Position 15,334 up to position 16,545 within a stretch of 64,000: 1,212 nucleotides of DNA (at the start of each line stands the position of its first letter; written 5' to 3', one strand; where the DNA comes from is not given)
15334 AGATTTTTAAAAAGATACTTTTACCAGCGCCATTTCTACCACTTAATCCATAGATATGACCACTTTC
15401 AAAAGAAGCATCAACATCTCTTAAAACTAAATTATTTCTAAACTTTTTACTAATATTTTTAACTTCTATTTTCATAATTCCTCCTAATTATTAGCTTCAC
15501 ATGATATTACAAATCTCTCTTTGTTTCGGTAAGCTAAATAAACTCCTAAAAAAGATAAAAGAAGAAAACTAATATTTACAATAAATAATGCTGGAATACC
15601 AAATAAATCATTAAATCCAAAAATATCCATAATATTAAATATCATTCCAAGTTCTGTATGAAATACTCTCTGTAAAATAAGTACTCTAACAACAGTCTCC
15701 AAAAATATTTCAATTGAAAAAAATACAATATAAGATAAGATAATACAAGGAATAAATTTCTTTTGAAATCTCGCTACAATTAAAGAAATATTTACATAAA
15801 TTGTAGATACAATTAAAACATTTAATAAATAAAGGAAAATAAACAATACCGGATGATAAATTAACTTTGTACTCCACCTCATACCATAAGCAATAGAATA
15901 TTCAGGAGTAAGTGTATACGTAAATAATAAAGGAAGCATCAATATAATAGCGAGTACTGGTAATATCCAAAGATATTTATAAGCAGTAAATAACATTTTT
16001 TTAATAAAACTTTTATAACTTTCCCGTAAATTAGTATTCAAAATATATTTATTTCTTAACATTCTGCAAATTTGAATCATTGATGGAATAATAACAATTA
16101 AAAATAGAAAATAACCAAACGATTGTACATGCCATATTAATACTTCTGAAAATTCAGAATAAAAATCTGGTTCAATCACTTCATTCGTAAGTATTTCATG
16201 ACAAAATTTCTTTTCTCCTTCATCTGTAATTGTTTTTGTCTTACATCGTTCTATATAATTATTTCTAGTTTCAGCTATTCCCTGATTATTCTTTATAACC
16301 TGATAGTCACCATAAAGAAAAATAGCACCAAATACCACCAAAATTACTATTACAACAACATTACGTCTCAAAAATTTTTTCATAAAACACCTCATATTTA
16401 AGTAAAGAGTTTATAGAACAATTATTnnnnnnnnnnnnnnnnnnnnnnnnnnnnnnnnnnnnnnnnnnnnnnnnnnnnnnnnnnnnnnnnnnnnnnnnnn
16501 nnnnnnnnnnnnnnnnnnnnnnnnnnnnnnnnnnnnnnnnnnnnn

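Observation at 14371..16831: Four-gene cassette: secreted protein + permease + ABC ATPase + permease (candidate new bacteriocin-like or signalling system)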

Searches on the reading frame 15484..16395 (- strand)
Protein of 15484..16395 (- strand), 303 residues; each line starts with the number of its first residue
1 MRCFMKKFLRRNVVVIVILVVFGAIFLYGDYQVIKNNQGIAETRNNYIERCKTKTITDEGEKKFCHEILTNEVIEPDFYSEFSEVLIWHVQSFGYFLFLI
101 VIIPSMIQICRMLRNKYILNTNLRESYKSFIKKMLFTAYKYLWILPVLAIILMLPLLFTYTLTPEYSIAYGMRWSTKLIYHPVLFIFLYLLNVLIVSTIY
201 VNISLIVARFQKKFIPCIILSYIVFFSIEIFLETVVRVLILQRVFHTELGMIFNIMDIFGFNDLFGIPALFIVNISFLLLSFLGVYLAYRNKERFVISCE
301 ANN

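Call 3: search_protein_families(library=pfam, proteins=[window:15484-16395:-], max_evalue=1)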
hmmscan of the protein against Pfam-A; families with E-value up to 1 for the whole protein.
window:15484-16395:- (303 aa): 0 families

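Call 4: search_protein_families(library=ncbifam, proteins=[window:15484-16395:-], max_evalue=1)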
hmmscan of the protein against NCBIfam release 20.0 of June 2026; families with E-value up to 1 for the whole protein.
window:15484-16395:- (303 aa): 1 family
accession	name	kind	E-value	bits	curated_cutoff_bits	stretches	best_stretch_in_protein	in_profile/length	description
TIGR01657.1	P-ATPase-V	hypoth_equivalog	1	6.8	618.25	1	62-124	161-222/1055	ATP13A2 family polyamine export P-type ATPase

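Call 9: find_homologous_proteins(query=window:15484-16395:-, max_evalue=0.01)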
Query window:15484-16395:- (303 aa): 93 proteins with E <= 0.01 among 1393 candidates.
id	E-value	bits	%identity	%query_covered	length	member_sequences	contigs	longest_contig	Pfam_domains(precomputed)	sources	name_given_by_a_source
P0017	3.5e-179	613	96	99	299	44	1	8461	-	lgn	-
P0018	4.5e-175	599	94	99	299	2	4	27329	-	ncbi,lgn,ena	-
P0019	8.5e-157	539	83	99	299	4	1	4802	-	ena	-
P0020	6.0e-154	530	81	99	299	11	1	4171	-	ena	-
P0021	1.4e-151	522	80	99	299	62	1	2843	-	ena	-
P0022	6.9e-149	513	80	99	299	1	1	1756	-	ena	-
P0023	1.0e-148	513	79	99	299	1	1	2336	-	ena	-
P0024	4.0e-147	507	78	98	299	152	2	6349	-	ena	-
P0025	4.4e-147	507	77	99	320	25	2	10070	-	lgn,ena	-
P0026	6.7e-138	477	76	98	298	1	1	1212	-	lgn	-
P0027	3.6e-133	462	72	99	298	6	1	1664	-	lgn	-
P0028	1.9e-131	456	73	98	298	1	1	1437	-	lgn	-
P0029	5.4e-131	454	73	98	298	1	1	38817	-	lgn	-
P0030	9.8e-131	454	72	98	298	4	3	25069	-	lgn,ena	-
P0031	6.6e-127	441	70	99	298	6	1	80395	-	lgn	-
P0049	4.1e-91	324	49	98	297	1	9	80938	-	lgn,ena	-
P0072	4.5e-90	320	51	99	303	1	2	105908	-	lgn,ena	-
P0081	9.1e-90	319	52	98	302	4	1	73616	-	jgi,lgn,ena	-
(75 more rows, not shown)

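Call 10: find_encoding_contigs(protein=P0049, flank=6000, max_places=2)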
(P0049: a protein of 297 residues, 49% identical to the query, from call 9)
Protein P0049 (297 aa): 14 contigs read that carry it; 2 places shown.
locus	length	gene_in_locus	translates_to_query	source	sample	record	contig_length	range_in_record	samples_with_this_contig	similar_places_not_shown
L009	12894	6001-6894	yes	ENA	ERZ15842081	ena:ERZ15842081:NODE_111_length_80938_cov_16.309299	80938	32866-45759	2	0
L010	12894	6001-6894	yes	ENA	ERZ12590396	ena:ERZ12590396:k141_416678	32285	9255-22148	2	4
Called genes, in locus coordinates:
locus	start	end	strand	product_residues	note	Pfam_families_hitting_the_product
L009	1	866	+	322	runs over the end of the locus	PF01553:Acyltransferase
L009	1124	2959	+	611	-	-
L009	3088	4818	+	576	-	-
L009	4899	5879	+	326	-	PF00953:Glycos_transf_4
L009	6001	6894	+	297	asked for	-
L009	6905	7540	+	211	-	PF00005:ABC_tran, PF13304:AAA_21 (weak)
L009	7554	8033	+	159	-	-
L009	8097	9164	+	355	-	PF01098:FTSW_RODA_SPOVE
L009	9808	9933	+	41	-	PF01381:HTH_3 (weak)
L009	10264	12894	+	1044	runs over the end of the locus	PF01467:CTP_transf_like (faint), PF08218:Citrate_ly_lig, PF13685:Fe-ADH_2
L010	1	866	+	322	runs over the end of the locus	PF01553:Acyltransferase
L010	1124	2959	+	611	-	-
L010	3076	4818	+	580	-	-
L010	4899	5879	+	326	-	PF00953:Glycos_transf_4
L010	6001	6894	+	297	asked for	-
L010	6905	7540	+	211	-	PF00005:ABC_tran, PF13304:AAA_21 (weak)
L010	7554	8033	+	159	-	-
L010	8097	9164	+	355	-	PF01098:FTSW_RODA_SPOVE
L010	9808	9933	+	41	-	PF01381:HTH_3 (weak)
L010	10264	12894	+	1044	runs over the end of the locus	PF01467:CTP_transf_like (faint), PF08218:Citrate_ly_lig, PF13685:Fe-ADH_2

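Call 11: find_encoding_contigs(protein=P0072, flank=6000, max_places=2)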
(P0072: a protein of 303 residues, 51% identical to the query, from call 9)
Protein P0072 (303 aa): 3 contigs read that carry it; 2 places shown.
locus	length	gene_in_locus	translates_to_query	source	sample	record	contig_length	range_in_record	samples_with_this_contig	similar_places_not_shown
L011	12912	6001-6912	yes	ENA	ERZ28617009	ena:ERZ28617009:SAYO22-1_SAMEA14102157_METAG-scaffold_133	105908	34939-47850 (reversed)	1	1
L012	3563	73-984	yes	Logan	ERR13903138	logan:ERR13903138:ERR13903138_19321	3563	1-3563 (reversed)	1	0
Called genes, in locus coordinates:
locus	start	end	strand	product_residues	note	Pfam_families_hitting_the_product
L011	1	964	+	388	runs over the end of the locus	PF01594:AI-2E_transport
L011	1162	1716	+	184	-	PF21448:DNMK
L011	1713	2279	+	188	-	PF13238:AAA_18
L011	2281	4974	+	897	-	PF01411:tRNA-synt_2c, PF07973:tRNA_SAD, PF02272:DHHA1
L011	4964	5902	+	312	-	PF06144:DNA_pol3_delta, PF21694:DNA_pol3_delta_C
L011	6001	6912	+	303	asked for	-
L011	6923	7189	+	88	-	PF00005:ABC_tran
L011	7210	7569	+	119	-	PF00005:ABC_tran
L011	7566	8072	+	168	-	-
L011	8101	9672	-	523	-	PF27792:CHIM_prot, PF13231:PMT_2 (weak)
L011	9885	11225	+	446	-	-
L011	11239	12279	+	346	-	PF04203:Sortase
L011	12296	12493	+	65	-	-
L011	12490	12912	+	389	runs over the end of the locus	-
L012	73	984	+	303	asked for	-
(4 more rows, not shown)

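Call 12: find_encoding_contigs(protein=P0081, flank=6000, max_places=2)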
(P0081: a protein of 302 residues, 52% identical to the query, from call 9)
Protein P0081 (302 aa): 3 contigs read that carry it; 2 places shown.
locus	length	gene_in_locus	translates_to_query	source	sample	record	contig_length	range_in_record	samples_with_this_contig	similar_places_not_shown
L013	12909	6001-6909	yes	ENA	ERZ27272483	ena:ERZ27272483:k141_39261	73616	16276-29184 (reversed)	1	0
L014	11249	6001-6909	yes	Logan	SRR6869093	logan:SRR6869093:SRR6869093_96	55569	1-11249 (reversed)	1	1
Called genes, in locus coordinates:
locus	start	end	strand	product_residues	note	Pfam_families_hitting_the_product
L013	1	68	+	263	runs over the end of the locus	PF01513:NAD_kinase (weak), PF20143:NAD_kinase_C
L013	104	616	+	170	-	PF24703:DUF7666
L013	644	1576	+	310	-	PF03851:UvdE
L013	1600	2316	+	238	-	PF01177:Asp_Glu_race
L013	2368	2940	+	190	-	PF01553:Acyltransferase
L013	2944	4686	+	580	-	PF00501:AMP-binding, PF13193:AMP-binding_C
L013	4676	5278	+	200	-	PF01553:Acyltransferase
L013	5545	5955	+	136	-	-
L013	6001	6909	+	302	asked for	-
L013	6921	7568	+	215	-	PF00005:ABC_tran, PF13304:AAA_21 (weak)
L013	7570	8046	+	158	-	-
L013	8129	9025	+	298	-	PF10340:Say1_Mug180 (weak), PF20434:BD-FAE, PF07859:Abhydrolase_3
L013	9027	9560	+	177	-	PF06210:DUF1003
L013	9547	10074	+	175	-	-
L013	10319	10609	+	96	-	-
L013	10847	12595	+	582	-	PF00239:Resolvase, PF07508:Recombinase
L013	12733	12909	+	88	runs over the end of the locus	PF12844:HTH_19, PF13443:HTH_26 (weak), PF01381:HTH_3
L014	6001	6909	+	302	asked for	-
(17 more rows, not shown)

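Call 21: find_related_loci(query=window:15484-16395:-, collection=genome_contigs, flank=6000)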
Query window:15484-16395:- (303 aa) in genome_contigs; peptide patterns used: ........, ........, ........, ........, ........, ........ (x = any residue, [..] = any of these).
114 stretches matched a pattern; 10 encode a relative of the query (tblastn E <= 1e-3); 8 distinct loci.
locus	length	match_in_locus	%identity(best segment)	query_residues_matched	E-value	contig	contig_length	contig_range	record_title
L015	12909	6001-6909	94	1-303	0e+0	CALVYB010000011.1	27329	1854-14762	MAG: uncultured Bacilli bacterium isolate BRZ_LS__bin9 genome assembly, contig: BRZ_LS__NODE_1043_length_27329_cov_14.23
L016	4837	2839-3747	81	1-303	4e-158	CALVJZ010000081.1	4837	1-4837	MAG: uncultured Bacilli bacterium isolate BRZ_PS__bin38 genome assembly, contig: BRZ_PS__NODE_17006_length_4837_cov_5.95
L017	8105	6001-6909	82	1-303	2e-153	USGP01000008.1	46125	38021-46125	uncultured Tenericutes bacterium isolate UMGS1700 genome assembly, contig: NODE_380_length_46125_cov_4.749577, whole gen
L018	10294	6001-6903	76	2-302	3e-151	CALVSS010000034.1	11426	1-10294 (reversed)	MAG: uncultured Bacilli bacterium isolate BRZ_IM__bin73 genome assembly, contig: BRZ_IM__NODE_5739_length_11426_cov_4.64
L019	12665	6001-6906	79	1-302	2e-148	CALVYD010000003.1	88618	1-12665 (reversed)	MAG: uncultured Bacilli bacterium isolate BRZ_GP__bin21 genome assembly, contig: BRZ_GP__NODE_343_length_88618_cov_59.33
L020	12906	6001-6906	77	1-302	5e-145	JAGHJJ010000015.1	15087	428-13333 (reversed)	MAG: Bacilli bacterium isolate MAG.7 k127_150625, whole genome shotgun sequence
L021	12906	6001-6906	77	1-302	7e-144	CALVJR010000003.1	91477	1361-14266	MAG: uncultured Bacilli bacterium isolate BRZ_BH__bin66 genome assembly, contig: BRZ_BH__NODE_297_length_91477_cov_13.53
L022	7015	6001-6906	77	1-302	4e-145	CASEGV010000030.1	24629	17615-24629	uncultured Mycoplasmatota bacterium isolate A2_L3_372372_idba_bin.42 genome assembly, contig: A2_L3_372372_idba_bin.42.f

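Call 33: search_solved_structures(query=A3, max_evalue=10)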
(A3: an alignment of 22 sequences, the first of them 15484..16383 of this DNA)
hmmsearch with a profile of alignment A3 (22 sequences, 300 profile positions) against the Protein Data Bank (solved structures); distinct sequences matched with E-value up to 10: 3.
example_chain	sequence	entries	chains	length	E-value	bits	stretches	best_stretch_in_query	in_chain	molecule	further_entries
6me8_A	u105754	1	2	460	0.71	12.5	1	140-220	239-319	Soluble cytochrome b562,Melatonin receptor type 1B,Rubredoxin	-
6me7_A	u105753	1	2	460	1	12.1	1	140-220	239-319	Soluble cytochrome b562,Melatonin receptor type 1B,Rubredoxin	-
6me6_A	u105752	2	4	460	1.3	11.7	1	140-220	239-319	Soluble cytochrome b562,Melatonin receptor type 1B,Rubredoxin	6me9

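Call 41: predict_structure(alignment_id=A4)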
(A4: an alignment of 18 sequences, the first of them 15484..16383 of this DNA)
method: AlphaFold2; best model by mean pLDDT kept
length: 299 residues; sequences in the alignment: 18
mean_pLDDT: 82.8   pTM: 0.80
mean pLDDT of the five models: 82.8, 79.9, 77.3, 76.1, 73.0
residues with pLDDT >= 90: 107; 70-90: 144; 50-70: 46; < 50: 2
segments of 3 or more residues with pLDDT < 50: none
pLDDT, mean of each block of 10 residues (from residue 1): 84 92 91 85 83 81 76 87 80 88 88 58 83 93 92 91 74 79 91 94 90 93 84 71 68 66 80 92 84 64
secondary structure, 60 per line:
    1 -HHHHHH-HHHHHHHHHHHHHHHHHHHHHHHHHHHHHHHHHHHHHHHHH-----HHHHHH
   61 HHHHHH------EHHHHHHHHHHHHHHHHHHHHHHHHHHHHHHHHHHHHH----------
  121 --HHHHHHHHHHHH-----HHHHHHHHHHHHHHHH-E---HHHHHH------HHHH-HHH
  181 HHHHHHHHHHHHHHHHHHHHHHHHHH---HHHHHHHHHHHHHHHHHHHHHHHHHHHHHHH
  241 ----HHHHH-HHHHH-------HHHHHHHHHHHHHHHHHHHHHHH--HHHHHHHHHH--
elements in order: H2-7 H9-49 H55-66 H74-110 H123-134 H140-155 H161-166 H173-176 H178-206 H210-240 H245-249 H251-255 H263-285 H288-297

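Call 46: fold_search(model_id=the predicted structure, library=pdb)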
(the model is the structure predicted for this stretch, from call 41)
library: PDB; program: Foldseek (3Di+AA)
matches with E <= 10: 172; with E <= 0.001: 0
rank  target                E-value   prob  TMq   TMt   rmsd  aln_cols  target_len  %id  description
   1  7o0y_D                6.5e-02  1.00  0.46  0.50  12.2       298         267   10  ABC transporter NosDFY, nucleotide-free in GDN (released 2022-04-13)
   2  7qba_E                1.4e-01  1.00  0.48  0.55   7.2       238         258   11  CryoEM structure of the ABC transporter NosDFY complexed with nitrous oxide reductase NosZ (released 2022-08-03)
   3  9q2n_A                1.4e-01  0.96  0.36  0.42  11.4       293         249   12  Nucleotide-free structure of PmtCD in nanodisc (released 2025-11-26)
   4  7o0z_D                1.5e-01  0.99  0.45  0.50  12.4       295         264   11  ABC transporter NosFY, nucleotide-free in GDN (released 2022-11-02)
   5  8p7w_A                1.8e-01  0.91  0.37  0.21  15.3       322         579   14  Structure of 5D3-Fab and nanobody(Nb8)-bound ABCG2 (released 2023-08-30)
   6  7o0y_E                2.1e-01  0.99  0.45  0.53  12.4       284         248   12  ABC transporter NosDFY, nucleotide-free in GDN (released 2022-04-13)
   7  9q1y_A                2.1e-01  0.96  0.38  0.44  10.9       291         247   12  Nucleotide-free structure of PmtCD in detergent LMNG (released 2025-11-26)
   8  6xjh_A                2.4e-01  0.96  0.39  0.45  12.3       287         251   11  PmtCD ABC exporter without the basket domain at C2 symmetry (released 2020-10-14)
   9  7znq_Y                2.8e-01  0.97  0.44  0.48  10.7       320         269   10  ABC transporter complex NosDFYL in GDN (released 2022-08-03)
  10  7ojh_A                3.2e-01  0.69  0.33  0.20  16.8       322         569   13  ABCG2 topotecan turnover-1 state (released 2021-07-21)
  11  8pxo_A                3.5e-01  0.72  0.34  0.21  16.2       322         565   12  ABCG2 in complex with AZ99 and 5D3 Fab (released 2024-11-06)
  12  8bht_A                3.6e-01  0.82  0.38  0.22  15.4       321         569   14  ABCG2 turnover-1 state with tariquidar bound (released 2023-01-11)
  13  7oji_A                4.0e-01  0.85  0.39  0.23  15.1       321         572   12  ABCG2 topotecan turnover-2 state (released 2021-07-21)
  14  7oz1_A                4.3e-01  0.90  0.36  0.22   8.6       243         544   11  Cryo-EM structure of ABCG1 E242Q mutant with ATP and cholesteryl hemisuccinate bound (released 2021-09-22)
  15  7r88_B                4.3e-01  0.90  0.40  0.23  15.7       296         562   13  The structure of human ABCG5-I529W/ABCG8-WT (released 2021-09-08)
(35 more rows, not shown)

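Call 48: search_protein_families(library=pfam, proteins=[L013:7570-8046:+], max_evalue=1)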
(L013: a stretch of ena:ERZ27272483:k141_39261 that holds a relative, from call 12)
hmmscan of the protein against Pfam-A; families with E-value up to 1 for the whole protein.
L013:7570-8046:+ (158 aa): 0 families

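Call 61: search_protein_families(library=padloc, proteins=[window:15484-16383:-], max_evalue=0.01)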
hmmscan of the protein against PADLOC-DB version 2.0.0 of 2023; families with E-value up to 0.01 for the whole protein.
window:15484-16383:- (299 aa): 0 families

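Call 62: search_protein_families(library=phrogs, proteins=[window:15484-16383:-], max_evalue=0.01)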
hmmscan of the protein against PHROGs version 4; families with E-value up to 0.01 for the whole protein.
window:15484-16383:- (299 aa): 0 families

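Call 85: search_protein_families(library=pfam, alignment_id=A3, max_evalue=1)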
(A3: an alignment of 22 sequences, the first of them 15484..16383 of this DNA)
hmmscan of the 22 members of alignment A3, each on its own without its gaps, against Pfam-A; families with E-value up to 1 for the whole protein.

A. member 1, window:15484-16383:- (299 aa): 0 families

B. families by the number of members that match (of 22 scanned): 7 families
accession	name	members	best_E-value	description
PF10723.15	RepB-RCR_reg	2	0.14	Replication regulatory protein RepB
PF25642.1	DUF7944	1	0.026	Domain of unknown function (DUF7944)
PF24838.2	8xMP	1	0.063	Octameric membrane protein family (8xMP)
PF20485.3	DUF6724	1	0.074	Family of unknown function (DUF6724)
PF21944.1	Hemotin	1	0.37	Hemotin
PF02553.20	CbiN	1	0.98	Cobalt transport protein component CbiN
PF13786.12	DUF4179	1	0.99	Domain of unknown function (DUF4179)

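Call 86: search_protein_families(library=ncbifam, proteins=[L009:7554-8033:+], max_evalue=1)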
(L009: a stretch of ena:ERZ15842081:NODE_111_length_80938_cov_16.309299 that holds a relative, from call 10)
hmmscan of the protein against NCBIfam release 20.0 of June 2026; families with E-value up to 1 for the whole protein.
L009:7554-8033:+ (159 aa): 0 families
